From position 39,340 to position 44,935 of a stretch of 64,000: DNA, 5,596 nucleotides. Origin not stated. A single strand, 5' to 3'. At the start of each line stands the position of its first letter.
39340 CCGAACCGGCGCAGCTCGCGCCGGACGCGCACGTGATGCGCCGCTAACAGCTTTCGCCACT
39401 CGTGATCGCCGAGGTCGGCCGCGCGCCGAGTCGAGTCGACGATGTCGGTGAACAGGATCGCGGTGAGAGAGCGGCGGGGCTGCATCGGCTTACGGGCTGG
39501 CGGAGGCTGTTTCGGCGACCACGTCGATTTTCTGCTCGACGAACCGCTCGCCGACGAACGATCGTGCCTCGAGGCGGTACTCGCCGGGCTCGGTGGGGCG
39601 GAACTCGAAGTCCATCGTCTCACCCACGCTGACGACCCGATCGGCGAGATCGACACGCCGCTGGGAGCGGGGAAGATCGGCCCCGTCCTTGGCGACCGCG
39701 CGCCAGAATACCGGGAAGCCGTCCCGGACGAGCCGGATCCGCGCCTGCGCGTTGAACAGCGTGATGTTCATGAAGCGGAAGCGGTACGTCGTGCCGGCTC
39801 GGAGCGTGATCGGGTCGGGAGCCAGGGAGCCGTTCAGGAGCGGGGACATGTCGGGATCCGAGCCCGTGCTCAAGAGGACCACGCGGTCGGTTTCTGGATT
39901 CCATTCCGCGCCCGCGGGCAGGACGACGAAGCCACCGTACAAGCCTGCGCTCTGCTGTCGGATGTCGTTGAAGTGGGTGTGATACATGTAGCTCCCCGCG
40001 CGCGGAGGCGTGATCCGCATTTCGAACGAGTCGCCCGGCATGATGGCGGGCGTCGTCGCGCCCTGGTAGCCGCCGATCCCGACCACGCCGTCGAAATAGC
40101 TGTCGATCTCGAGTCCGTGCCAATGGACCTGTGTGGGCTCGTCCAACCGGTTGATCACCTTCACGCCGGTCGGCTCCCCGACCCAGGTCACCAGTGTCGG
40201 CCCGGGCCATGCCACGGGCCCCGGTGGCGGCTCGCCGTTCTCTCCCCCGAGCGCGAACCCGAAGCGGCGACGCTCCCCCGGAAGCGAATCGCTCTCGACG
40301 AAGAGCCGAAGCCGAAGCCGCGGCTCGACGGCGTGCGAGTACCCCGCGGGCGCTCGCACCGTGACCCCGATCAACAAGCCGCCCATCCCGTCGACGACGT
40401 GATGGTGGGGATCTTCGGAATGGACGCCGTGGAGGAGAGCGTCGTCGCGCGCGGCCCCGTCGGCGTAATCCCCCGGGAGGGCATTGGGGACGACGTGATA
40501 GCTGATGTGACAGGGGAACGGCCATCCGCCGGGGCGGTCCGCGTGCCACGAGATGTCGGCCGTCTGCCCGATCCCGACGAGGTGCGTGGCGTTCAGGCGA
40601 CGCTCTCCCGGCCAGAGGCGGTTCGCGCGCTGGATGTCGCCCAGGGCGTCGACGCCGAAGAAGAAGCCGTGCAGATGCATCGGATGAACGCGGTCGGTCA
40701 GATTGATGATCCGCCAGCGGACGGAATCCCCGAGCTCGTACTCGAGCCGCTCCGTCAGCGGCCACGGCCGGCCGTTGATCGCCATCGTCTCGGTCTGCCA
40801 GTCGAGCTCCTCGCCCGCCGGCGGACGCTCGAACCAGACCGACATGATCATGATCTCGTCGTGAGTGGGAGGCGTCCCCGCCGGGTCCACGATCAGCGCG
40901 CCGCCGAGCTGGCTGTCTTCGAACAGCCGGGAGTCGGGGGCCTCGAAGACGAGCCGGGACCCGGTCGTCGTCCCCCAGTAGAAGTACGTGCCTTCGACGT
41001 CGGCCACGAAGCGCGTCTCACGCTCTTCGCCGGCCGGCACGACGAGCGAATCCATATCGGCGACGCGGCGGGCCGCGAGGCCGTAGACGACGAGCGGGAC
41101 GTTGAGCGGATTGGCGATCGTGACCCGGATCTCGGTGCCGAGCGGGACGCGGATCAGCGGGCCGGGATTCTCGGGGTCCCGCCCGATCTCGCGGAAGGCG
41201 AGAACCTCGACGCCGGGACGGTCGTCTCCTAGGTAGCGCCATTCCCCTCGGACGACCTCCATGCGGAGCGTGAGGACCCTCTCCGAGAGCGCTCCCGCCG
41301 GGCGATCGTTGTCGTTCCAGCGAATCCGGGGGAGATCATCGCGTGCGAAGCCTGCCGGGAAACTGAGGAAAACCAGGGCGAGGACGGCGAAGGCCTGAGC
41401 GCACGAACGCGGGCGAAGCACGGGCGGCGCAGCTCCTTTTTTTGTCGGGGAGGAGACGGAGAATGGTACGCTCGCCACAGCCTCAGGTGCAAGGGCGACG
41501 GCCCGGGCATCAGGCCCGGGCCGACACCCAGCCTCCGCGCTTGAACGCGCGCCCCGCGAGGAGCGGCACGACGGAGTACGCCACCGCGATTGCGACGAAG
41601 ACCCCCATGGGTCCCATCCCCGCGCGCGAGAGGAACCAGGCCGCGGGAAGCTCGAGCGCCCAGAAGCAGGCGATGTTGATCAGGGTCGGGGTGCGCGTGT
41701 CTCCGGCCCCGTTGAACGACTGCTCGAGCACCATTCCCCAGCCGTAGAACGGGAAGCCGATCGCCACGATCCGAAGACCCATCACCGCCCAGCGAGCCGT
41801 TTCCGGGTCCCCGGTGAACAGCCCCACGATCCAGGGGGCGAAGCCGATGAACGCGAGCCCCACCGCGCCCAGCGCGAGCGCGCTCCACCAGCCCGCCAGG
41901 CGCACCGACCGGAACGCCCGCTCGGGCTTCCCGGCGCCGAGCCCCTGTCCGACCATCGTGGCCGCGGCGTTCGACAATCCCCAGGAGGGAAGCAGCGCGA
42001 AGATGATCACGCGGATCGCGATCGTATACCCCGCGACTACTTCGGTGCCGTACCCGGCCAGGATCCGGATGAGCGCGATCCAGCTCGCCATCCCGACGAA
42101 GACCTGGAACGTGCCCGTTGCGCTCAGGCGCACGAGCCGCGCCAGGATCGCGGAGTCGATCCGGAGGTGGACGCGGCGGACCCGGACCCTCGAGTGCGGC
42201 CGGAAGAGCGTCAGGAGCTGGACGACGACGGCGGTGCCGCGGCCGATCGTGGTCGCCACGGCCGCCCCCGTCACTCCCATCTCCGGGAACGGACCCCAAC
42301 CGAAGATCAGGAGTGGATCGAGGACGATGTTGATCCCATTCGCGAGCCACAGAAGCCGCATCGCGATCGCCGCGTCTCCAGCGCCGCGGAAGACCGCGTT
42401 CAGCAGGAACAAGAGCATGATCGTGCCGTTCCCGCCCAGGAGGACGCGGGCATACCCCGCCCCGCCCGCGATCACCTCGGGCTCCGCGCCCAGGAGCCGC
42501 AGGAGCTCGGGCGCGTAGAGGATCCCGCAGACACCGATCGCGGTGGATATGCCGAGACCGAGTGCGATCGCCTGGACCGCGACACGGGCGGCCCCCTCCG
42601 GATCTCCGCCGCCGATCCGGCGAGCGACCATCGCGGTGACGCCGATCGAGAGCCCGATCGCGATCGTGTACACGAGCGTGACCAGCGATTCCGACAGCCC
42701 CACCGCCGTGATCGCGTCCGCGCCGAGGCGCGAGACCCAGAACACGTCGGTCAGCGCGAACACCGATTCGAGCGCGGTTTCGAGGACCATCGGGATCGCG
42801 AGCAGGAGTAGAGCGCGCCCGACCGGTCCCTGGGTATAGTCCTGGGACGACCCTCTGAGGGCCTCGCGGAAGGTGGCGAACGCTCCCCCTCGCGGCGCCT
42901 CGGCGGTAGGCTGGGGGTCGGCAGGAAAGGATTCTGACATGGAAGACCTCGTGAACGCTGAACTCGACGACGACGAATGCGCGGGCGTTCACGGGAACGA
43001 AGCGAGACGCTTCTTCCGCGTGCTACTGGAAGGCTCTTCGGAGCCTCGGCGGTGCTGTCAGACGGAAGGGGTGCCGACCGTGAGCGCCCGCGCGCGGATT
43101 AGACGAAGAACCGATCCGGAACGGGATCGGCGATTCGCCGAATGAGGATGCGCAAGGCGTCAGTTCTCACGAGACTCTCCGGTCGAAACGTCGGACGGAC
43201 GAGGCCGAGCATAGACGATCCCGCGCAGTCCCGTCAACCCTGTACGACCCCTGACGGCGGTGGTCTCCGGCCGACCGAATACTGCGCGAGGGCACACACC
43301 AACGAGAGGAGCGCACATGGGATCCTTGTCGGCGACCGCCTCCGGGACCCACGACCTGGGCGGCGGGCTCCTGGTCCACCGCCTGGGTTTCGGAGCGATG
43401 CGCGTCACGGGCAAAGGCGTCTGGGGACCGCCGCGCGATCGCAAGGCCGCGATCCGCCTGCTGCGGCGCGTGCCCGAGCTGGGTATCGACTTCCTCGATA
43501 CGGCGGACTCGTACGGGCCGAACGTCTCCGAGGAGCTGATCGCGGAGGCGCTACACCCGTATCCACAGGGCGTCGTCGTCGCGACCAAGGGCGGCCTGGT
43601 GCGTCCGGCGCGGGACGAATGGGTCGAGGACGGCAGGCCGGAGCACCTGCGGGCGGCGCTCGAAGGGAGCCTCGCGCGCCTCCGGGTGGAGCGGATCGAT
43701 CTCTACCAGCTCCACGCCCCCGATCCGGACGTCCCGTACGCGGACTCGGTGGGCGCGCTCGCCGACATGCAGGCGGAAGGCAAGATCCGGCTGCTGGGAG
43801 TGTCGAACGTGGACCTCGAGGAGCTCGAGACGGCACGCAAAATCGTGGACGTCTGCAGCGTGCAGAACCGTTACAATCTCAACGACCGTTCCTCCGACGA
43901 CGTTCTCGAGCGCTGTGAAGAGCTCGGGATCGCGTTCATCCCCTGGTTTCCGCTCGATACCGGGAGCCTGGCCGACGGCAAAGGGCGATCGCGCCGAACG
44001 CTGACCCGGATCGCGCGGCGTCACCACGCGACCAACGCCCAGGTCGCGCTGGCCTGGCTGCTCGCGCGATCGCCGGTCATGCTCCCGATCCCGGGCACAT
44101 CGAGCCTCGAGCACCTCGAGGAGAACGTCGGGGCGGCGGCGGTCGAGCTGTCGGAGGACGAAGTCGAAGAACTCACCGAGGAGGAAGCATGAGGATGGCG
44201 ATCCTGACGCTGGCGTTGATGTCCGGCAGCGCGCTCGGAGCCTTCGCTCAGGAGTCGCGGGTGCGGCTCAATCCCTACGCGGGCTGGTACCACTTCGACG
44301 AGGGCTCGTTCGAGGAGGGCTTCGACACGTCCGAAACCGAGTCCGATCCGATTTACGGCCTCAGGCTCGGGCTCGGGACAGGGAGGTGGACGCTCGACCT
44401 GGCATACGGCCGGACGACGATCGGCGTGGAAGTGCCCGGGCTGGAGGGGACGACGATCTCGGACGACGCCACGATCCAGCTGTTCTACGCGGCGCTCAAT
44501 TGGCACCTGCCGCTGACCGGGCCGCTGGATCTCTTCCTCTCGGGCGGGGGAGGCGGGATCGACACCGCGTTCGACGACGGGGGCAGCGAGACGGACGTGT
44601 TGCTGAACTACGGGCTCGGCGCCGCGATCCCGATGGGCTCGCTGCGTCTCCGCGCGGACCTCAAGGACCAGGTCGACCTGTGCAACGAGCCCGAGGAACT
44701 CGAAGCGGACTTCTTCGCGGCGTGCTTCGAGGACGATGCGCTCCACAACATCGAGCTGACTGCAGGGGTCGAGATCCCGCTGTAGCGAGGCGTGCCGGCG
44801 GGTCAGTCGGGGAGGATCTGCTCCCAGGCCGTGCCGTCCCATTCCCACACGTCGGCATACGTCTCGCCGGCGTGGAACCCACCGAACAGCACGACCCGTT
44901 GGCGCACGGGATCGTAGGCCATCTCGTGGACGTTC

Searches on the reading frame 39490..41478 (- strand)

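Call 53: search_protein_families(library=pfam, proteins=[window:39490-41478:-], max_evalue=0.0001)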
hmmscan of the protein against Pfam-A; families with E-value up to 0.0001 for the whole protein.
window:39490-41478:- (662 aa): 2 families
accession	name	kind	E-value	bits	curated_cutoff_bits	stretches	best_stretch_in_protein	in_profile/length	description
PF07732.21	Cu-oxidase_3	-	2.2e-27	95.9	21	1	424-521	24-116/119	Multicopper oxidase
PF07731.20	Cu-oxidase_2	-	4.3e-19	69.1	20.4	1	230-329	23-123/137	Multicopper oxidase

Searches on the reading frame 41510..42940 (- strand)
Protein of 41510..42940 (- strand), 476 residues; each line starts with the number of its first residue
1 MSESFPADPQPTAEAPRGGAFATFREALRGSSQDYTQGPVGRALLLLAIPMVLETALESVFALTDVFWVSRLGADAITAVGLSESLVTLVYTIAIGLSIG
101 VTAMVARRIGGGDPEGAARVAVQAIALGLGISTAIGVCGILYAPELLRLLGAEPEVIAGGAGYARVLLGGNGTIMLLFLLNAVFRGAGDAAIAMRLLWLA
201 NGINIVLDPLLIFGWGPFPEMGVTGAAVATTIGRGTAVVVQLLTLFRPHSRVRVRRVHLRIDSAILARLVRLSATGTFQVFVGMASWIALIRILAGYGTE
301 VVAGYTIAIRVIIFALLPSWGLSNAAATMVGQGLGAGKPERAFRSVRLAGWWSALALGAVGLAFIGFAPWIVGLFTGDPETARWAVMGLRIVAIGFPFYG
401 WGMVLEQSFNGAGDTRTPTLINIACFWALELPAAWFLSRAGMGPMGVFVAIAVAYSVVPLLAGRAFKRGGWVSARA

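Call 53: search_protein_families(library=pfam, proteins=[window:41510-42940:-], max_evalue=0.0001)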
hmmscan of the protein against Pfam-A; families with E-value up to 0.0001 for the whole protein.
window:41510-42940:- (476 aa): 1 family
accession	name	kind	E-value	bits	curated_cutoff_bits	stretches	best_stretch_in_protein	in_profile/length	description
PF01554.23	MatE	-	2.2e-60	203.4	24.9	2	50-210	1-161/161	MatE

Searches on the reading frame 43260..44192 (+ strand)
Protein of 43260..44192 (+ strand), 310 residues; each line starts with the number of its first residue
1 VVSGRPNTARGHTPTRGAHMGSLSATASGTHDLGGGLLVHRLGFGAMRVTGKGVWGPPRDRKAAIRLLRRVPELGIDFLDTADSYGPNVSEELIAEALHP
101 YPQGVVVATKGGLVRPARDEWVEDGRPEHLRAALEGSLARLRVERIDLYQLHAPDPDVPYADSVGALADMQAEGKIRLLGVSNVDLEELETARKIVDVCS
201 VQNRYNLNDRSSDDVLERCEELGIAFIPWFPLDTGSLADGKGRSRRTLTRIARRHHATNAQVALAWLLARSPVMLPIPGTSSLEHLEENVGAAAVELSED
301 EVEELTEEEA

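Call 53: search_protein_families(library=pfam, proteins=[window:43260-44192:+], max_evalue=0.0001)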
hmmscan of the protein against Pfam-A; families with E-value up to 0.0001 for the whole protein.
window:43260-44192:+ (310 aa): 1 family
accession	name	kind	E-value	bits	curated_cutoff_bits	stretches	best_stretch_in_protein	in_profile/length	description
PF00248.27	Aldo_ket_red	-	3.2e-67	227.1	24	1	41-307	1-288/291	Aldo/keto reductase family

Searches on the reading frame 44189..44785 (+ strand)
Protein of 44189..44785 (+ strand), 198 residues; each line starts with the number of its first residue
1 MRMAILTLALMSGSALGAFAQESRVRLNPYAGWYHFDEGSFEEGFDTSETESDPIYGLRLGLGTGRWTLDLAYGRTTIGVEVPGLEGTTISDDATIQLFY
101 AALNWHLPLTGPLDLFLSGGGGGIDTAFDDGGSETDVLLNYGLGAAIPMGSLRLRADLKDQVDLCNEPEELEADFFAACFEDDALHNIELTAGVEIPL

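Call 53: search_protein_families(library=pfam, proteins=[window:44189-44785:+], max_evalue=0.0001)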
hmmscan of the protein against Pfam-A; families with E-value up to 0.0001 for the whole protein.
window:44189-44785:+ (198 aa): 1 family
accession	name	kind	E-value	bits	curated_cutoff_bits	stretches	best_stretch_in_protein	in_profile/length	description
PF13505.12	OMP_b-brl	-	5.6e-07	30.3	28.7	1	7-150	2-141/175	Outer membrane protein beta-barrel domain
